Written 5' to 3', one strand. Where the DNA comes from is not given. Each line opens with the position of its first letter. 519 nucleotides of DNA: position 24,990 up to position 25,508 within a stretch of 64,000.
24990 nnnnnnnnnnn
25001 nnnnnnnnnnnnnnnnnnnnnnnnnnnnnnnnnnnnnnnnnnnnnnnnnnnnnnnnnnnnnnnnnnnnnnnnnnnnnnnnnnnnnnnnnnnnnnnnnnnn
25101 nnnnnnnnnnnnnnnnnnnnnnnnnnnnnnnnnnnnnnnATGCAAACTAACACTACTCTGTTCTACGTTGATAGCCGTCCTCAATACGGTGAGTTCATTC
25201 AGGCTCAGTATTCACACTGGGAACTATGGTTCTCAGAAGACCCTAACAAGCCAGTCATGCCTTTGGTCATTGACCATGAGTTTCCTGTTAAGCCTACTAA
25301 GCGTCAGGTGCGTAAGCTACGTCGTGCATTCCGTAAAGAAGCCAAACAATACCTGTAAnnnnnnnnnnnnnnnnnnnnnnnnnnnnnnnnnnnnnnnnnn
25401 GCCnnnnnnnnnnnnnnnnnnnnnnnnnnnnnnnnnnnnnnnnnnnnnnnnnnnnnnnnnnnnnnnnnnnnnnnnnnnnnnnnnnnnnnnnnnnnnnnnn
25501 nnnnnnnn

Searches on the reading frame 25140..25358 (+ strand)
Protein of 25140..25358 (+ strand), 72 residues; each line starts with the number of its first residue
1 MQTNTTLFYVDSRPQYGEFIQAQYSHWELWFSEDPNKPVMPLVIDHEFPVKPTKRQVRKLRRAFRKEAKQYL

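Call 21: search_protein_families(library=phrogs, proteins=[window:25140-25358:+], max_evalue=0.01)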
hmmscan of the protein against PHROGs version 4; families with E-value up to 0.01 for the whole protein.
window:25140-25358:+ (72 aa): 5 families
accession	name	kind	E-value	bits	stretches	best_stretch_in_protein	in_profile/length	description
phrog_2375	-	unknown function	1.6e-19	70.9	1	1-69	6-75/75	-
phrog_12748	-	unknown function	4e-06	28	1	35-70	36-71/92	-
phrog_3272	-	unknown function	2e-05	25.3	1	26-66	16-54/59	-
phrog_8921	-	unknown function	0.002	18.9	1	47-67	44-64/74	-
phrog_7840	-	unknown function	0.0036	18.1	1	26-63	33-65/69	-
